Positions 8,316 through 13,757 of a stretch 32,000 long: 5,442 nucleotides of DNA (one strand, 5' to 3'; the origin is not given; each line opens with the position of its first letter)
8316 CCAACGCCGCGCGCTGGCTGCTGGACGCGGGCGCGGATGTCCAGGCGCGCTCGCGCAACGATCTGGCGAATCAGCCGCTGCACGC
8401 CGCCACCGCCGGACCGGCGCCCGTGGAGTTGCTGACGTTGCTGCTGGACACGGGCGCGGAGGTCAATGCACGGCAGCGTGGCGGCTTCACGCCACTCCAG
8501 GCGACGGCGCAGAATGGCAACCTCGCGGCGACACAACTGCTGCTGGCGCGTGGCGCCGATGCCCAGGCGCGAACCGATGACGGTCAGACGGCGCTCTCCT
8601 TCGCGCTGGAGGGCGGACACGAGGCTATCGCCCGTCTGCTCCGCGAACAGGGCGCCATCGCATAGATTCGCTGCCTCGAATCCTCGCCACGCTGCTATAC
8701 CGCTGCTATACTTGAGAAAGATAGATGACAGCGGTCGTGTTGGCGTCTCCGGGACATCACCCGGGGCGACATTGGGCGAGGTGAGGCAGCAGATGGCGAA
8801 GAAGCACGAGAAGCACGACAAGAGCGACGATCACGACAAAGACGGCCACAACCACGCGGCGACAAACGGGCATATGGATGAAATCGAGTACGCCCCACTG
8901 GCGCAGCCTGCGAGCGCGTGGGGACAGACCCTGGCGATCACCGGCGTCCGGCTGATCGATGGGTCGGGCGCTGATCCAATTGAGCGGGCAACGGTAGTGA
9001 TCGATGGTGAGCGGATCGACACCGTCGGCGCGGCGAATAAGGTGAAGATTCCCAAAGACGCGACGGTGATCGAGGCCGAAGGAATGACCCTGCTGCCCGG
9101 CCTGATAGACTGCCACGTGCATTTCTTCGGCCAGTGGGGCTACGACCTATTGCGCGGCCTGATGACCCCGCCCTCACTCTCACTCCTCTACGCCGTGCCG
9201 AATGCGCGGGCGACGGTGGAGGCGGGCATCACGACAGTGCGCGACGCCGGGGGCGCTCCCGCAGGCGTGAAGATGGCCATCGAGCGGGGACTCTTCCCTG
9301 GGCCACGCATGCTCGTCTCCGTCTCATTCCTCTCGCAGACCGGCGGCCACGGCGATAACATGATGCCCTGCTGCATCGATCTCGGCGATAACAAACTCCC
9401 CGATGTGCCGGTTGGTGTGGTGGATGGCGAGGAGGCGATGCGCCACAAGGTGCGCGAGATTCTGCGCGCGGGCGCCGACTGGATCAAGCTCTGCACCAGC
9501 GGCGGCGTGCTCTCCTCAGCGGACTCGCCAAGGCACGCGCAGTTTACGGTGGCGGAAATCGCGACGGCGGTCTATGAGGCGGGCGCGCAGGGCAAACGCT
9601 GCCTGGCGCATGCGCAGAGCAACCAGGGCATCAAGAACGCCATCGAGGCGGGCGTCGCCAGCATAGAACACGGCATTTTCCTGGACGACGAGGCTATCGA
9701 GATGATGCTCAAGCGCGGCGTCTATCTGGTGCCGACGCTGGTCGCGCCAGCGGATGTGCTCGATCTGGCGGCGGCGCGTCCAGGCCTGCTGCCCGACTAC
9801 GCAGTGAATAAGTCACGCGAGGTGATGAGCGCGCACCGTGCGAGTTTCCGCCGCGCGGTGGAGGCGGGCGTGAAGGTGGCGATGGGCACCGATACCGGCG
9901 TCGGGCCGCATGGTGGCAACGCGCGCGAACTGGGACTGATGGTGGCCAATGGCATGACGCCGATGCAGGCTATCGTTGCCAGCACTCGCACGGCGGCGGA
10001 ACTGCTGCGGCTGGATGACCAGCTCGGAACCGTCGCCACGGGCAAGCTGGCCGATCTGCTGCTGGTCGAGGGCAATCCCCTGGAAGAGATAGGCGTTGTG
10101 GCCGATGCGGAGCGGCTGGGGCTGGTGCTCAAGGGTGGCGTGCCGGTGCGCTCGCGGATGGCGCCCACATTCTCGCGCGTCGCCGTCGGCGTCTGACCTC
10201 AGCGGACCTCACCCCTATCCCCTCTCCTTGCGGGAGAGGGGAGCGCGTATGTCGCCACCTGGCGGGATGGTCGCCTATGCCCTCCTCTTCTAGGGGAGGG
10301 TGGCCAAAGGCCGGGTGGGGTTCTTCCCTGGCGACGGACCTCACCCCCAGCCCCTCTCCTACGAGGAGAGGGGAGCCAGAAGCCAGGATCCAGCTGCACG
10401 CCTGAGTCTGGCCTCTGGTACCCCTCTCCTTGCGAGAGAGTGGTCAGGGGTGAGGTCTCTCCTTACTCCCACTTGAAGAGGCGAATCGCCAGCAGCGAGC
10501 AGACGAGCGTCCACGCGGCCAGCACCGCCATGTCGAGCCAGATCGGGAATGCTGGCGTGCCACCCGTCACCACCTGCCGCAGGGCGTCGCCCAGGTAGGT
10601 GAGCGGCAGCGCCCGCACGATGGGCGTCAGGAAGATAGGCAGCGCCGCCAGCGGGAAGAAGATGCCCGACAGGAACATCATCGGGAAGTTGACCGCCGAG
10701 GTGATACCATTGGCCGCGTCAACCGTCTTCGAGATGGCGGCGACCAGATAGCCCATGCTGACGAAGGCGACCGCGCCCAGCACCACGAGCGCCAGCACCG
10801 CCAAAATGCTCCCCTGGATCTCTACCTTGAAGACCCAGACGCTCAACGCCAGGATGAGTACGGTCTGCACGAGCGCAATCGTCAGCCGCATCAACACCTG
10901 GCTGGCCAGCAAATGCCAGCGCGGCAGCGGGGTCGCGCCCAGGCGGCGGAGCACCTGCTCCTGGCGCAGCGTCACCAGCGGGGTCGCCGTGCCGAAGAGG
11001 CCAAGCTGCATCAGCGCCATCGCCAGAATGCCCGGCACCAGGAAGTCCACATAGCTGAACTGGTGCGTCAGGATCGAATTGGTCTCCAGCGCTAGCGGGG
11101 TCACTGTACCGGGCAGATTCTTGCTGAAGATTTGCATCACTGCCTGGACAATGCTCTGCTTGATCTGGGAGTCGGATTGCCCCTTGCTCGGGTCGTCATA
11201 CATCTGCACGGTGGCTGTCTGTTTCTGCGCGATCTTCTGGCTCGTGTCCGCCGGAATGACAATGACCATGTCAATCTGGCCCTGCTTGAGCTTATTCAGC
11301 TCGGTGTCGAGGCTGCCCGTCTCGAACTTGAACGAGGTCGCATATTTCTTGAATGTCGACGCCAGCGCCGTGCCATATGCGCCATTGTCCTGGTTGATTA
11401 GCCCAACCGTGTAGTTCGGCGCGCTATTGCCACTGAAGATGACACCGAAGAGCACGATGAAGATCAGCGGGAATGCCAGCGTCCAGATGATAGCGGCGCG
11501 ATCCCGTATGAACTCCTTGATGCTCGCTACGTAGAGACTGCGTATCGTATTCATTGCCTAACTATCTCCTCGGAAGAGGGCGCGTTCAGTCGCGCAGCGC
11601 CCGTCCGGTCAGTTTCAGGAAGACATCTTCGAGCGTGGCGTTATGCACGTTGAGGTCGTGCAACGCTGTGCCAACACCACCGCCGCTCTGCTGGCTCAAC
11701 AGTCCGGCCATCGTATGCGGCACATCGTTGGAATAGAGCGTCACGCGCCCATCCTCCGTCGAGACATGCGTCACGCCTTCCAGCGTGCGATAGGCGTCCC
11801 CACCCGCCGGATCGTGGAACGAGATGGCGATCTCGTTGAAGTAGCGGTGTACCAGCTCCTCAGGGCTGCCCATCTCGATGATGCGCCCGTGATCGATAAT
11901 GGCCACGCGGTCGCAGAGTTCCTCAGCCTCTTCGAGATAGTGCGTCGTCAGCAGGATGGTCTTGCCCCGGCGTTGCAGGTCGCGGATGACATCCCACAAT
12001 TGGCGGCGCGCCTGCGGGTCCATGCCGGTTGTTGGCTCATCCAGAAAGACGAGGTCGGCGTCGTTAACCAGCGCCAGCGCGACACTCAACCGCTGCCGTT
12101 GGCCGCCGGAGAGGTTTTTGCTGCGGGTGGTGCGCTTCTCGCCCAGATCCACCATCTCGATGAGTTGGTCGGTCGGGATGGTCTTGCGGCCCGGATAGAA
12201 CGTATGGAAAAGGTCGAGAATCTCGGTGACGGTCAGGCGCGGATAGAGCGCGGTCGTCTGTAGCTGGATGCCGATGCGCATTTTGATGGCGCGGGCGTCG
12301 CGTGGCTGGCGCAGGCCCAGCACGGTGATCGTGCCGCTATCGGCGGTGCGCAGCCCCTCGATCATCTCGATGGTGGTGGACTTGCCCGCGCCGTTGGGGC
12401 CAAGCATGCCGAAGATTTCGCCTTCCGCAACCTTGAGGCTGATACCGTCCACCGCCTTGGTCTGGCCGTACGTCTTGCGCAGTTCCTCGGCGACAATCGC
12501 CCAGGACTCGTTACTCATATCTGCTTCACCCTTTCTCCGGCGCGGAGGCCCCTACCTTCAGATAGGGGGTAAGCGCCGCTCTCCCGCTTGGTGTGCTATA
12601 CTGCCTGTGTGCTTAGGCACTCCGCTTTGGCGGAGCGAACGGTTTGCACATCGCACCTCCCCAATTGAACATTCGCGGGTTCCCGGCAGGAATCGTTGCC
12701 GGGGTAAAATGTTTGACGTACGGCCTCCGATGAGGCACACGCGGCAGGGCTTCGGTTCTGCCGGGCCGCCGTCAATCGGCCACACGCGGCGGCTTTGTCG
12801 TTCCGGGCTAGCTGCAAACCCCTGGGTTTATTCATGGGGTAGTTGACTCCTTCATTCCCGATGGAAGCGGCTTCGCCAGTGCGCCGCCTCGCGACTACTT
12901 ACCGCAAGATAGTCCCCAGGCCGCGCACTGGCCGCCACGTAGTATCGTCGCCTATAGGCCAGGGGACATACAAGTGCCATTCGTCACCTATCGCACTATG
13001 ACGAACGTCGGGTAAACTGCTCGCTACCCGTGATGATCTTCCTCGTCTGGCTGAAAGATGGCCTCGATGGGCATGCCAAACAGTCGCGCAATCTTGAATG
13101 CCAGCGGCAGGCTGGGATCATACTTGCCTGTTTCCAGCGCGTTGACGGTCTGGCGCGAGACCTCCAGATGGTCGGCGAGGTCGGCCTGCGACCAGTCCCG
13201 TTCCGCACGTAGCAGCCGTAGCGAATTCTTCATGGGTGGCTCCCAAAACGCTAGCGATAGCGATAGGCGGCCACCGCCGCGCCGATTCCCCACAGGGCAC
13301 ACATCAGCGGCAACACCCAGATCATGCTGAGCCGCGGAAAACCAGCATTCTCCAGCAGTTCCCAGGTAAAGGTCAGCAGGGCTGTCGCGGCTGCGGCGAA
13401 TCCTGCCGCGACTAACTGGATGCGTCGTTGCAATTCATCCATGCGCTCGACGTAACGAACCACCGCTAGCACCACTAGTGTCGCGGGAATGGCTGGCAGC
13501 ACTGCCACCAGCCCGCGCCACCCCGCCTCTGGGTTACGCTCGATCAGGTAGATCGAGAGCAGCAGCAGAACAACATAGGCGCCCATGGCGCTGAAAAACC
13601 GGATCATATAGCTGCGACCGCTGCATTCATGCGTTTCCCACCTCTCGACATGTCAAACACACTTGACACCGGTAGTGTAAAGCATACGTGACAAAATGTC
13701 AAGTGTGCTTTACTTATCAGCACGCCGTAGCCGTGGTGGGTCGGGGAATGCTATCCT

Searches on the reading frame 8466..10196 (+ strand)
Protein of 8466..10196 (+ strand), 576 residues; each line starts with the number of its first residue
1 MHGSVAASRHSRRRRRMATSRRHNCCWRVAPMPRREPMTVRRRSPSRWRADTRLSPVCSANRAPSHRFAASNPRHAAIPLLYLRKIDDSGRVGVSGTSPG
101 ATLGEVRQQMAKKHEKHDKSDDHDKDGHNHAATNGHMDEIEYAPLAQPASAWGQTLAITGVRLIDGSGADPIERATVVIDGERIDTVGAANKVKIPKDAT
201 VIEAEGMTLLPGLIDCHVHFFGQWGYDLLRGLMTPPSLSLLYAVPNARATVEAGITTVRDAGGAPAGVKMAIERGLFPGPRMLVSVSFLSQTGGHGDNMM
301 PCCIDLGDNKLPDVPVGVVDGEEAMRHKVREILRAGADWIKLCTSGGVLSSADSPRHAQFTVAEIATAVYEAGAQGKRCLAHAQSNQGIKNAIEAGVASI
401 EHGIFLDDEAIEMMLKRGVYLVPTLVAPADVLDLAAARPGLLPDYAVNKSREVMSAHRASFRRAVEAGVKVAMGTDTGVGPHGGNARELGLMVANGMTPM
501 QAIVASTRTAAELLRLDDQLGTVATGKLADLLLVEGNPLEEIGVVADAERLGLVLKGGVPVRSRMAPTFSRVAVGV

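Call 39: search_protein_families(library=pfam, proteins=[window:8466-10196:+], max_evalue=0.001)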
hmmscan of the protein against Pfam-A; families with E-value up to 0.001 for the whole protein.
window:8466-10196:+ (576 aa): 2 families
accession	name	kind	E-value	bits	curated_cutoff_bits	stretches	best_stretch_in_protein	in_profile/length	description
PF01979.26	Amidohydro_1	-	3.8e-50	171.5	25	1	208-558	1-342/345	Amidohydrolase family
PF07969.17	Amidohydro_3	-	3.2e-13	50.4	29.7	2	364-540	277-450/472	Amidohydrolase family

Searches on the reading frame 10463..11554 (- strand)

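Call 39: search_protein_families(library=pfam, proteins=[window:10463-11554:-], max_evalue=0.001)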
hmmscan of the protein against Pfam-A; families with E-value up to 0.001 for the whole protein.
window:10463-11554:- (363 aa): 3 families
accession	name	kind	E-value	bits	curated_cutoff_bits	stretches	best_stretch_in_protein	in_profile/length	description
PF12698.13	ABC2_membrane_3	-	3e-49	168.4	31.6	1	21-357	3-346/347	ABC-2 family transporter protein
PF01061.29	ABC2_membrane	-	1.1e-30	107.2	26.9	1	164-328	51-209/211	ABC-2 type transporter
PF12679.13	ABC2_membrane_2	-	3.8e-09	36.7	27.2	1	10-361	6-279/283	ABC-2 family transporter protein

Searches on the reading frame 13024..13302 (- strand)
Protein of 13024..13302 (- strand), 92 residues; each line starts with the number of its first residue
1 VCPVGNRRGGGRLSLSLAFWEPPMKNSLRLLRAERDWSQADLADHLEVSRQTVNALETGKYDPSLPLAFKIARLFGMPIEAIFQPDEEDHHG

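Call 39: search_protein_families(library=pfam, proteins=[window:13024-13302:-], max_evalue=0.001)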
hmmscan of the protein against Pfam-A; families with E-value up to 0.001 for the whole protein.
window:13024-13302:- (92 aa): 7 families
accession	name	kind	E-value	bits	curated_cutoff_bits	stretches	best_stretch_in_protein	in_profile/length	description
PF01381.28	HTH_3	-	4.2e-15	56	23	1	28-80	1-53/55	Helix-turn-helix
PF13560.12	HTH_31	-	4.3e-11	43.4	27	1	28-78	6-57/64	Helix-turn-helix domain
PF12844.13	HTH_19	-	6.7e-08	32.8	30.2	1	28-84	4-60/64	Helix-turn-helix domain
PF13443.12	HTH_26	-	8.6e-06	26.4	22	1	28-83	2-58/63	Cro/C1-type HTH DNA-binding domain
PF08279.18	HTH_11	-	1.8e-05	25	25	1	28-53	6-32/55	HTH domain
PF13413.12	HTH_25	-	5.3e-05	23.4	24.6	1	28-62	2-36/62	Helix-turn-helix domain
PF04545.22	Sigma70_r4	-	0.00088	19.2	24.1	0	31-57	15-41/50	Sigma-70, region 4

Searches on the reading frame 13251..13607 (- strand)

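Call 39: search_protein_families(library=pfam, proteins=[window:13251-13607:-], max_evalue=0.001)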
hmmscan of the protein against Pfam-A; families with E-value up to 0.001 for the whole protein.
window:13251-13607:- (118 aa): 0 families

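Call 103: search_protein_families(library=pfam, proteins=[window:13251-13607:-], max_evalue=0.1)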
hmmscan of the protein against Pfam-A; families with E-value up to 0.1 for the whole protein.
window:13251-13607:- (118 aa): 2 families
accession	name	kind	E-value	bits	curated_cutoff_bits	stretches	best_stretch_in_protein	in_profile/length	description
PF12036.14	DUF3522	-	0.034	14.7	29.3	1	12-87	101-175/188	Protein of unknown function (DUF3522)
PF02417.20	Chromate_transp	-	0.076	13.5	28.6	0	29-106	69-148/166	Chromate transporter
